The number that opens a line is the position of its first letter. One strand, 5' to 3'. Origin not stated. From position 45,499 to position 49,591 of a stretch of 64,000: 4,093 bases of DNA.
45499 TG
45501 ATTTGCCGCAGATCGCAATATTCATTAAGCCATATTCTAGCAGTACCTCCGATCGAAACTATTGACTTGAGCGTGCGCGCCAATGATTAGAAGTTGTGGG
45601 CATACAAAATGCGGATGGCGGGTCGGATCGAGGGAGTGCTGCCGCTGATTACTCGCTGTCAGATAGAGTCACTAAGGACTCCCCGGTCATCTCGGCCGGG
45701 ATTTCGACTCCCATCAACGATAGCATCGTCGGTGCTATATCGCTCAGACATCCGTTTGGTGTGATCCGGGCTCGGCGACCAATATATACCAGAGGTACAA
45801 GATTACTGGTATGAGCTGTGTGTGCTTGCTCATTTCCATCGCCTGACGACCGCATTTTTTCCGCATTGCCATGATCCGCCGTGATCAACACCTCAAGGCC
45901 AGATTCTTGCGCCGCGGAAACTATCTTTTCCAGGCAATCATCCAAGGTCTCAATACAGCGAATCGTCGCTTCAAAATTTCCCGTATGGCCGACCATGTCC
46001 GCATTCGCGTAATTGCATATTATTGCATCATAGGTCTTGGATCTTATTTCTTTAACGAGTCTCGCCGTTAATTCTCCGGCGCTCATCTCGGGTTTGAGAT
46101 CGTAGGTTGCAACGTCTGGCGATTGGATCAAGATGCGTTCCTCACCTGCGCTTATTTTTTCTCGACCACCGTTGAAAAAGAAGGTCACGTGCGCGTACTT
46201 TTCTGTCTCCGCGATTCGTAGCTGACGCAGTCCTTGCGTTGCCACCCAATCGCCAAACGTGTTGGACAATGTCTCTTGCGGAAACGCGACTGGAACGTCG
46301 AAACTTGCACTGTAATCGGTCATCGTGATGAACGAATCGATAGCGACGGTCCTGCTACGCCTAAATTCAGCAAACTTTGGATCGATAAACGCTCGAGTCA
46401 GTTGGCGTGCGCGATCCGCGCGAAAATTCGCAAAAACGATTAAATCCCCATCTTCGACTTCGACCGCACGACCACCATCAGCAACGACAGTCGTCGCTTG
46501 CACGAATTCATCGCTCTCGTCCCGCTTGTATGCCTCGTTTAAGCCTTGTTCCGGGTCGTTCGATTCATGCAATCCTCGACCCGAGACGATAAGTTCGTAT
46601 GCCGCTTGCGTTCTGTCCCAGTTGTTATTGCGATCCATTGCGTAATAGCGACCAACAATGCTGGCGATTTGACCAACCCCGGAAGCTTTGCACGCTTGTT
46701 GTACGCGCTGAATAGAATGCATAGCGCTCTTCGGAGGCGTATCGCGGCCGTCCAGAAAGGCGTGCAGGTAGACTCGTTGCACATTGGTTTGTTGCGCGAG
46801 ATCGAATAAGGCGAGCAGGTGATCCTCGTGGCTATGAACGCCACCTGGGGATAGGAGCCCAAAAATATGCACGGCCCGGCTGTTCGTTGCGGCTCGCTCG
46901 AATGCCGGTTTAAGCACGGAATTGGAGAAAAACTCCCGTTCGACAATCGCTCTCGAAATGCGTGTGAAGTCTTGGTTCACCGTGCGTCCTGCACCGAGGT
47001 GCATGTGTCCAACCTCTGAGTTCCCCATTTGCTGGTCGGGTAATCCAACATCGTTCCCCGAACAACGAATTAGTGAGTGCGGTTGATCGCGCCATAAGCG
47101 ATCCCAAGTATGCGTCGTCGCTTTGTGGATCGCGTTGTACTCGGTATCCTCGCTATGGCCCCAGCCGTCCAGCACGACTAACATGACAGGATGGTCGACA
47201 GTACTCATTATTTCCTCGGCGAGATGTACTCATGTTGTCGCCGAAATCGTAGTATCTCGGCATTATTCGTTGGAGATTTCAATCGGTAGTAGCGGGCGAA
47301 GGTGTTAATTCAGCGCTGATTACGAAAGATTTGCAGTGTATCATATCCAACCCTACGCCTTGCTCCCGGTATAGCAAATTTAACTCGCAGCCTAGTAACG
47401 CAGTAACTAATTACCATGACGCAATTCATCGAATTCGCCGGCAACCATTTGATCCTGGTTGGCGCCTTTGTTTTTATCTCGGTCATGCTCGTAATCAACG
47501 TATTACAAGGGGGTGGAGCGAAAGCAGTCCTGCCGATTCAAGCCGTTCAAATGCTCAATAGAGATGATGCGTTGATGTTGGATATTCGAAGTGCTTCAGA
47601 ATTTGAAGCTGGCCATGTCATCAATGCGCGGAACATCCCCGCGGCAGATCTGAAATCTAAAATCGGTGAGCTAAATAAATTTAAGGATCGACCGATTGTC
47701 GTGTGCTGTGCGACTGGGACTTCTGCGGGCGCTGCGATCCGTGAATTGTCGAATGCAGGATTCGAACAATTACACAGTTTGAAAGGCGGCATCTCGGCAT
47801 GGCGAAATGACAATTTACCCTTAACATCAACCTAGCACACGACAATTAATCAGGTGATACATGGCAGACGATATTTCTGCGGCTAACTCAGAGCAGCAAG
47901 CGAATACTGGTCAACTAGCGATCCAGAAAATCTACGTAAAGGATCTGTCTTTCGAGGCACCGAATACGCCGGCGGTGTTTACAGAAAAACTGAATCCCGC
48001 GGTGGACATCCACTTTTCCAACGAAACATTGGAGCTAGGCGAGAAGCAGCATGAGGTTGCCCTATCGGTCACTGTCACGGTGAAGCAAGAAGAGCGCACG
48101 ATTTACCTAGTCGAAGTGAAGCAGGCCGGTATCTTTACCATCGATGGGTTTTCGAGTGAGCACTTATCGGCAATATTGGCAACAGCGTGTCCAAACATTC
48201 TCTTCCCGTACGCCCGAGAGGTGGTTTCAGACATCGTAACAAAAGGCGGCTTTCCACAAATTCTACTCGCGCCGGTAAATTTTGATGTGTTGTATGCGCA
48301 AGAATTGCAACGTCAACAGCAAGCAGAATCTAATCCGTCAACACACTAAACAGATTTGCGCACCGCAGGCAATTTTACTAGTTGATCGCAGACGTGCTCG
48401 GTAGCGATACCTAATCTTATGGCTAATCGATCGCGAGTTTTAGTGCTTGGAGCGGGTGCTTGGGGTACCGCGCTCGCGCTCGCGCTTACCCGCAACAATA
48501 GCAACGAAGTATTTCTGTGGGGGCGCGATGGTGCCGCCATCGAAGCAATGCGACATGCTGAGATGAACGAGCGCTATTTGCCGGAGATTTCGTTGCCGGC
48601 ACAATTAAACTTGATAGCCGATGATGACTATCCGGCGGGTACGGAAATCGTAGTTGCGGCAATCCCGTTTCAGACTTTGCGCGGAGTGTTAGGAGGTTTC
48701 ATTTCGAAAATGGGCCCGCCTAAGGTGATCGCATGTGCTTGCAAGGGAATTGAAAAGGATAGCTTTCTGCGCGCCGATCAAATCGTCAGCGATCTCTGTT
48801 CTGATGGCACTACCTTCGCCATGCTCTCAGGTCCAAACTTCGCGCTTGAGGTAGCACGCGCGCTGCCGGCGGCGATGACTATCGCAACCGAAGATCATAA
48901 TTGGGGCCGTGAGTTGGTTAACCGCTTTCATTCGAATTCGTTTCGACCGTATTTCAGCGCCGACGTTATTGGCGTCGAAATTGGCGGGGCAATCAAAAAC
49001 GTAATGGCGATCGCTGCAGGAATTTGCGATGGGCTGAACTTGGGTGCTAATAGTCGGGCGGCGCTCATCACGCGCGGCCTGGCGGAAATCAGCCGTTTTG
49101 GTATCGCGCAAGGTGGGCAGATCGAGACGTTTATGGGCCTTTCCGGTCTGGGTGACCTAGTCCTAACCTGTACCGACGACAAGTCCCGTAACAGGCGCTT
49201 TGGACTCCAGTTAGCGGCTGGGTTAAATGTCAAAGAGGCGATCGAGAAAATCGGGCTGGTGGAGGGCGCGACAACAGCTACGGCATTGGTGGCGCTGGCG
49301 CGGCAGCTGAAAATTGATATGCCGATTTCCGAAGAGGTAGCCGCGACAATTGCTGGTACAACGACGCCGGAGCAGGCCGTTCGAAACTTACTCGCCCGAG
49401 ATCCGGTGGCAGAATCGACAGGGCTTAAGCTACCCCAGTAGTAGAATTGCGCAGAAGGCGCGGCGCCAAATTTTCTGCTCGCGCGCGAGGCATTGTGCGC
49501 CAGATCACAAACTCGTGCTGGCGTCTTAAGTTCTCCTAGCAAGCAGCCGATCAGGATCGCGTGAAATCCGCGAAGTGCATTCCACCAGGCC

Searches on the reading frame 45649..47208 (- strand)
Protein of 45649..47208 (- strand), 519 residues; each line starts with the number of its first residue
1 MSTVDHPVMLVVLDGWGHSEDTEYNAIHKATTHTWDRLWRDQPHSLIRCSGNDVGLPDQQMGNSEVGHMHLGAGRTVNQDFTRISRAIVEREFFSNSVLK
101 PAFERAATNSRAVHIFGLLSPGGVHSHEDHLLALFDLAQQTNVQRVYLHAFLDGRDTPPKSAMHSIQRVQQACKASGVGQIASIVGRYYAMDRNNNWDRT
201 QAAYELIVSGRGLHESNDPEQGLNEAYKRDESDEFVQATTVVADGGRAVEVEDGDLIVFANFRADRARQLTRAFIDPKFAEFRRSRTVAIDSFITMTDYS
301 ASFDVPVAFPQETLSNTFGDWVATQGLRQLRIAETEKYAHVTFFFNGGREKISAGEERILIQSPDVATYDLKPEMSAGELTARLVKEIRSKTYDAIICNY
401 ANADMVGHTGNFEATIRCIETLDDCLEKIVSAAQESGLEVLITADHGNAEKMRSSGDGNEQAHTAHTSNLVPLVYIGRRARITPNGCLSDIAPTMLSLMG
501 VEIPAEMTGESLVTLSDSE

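Call 27: search_protein_families(library=pfam, proteins=[window:45649-47208:-], max_evalue=0.000001)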
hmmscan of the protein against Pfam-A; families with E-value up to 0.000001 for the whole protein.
window:45649-47208:- (519 aa): 2 families
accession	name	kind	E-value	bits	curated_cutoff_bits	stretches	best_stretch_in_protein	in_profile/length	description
PF01676.23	Metalloenzyme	-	3.8e-80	269.5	24.3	1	7-502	2-251/252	Metalloenzyme superfamily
PF06415.18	iPGM_N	-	4.2e-80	268.7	27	1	84-300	1-216/217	BPG-independent PGAM N-terminus (iPGM_N)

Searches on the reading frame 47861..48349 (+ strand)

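Call 27: search_protein_families(library=pfam, proteins=[window:47861-48349:+], max_evalue=0.000001)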
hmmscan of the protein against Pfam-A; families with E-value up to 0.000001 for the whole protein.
window:47861-48349:+ (162 aa): 1 family
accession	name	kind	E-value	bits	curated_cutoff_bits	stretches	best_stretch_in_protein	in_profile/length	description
PF02556.19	SecB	-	2.6e-55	186.6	26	1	13-152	2-141/141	Preprotein translocase subunit SecB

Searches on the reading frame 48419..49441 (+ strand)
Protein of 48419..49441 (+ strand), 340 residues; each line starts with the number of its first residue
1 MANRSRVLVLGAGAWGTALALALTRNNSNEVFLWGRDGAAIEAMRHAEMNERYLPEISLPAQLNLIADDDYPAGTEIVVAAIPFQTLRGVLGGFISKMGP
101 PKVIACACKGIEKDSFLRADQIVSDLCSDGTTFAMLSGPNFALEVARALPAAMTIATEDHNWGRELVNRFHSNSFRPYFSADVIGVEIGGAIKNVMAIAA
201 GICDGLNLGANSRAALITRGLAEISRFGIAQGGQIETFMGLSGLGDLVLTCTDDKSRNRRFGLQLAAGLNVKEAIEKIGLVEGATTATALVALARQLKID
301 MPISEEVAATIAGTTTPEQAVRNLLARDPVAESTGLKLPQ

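Call 27: search_protein_families(library=pfam, proteins=[window:48419-49441:+], max_evalue=0.000001)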
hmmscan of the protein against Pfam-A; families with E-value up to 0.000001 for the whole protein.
window:48419-49441:+ (340 aa): 3 families
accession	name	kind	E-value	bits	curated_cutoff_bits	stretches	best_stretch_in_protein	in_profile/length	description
PF07479.19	NAD_Gly3P_dh_C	-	1.2e-51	175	25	1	182-321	1-141/142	NAD-dependent glycerol-3-phosphate dehydrogenase C-terminus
PF01210.29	NAD_Gly3P_dh_N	-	6.9e-36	124.1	23.1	1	7-161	2-156/158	NAD-dependent glycerol-3-phosphate dehydrogenase N-terminus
PF20618.3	GPD_NAD_C_bact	-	3.1e-21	76.1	27.6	1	242-307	1-66/66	Bacterial GPD, NAD-dependent C-terminal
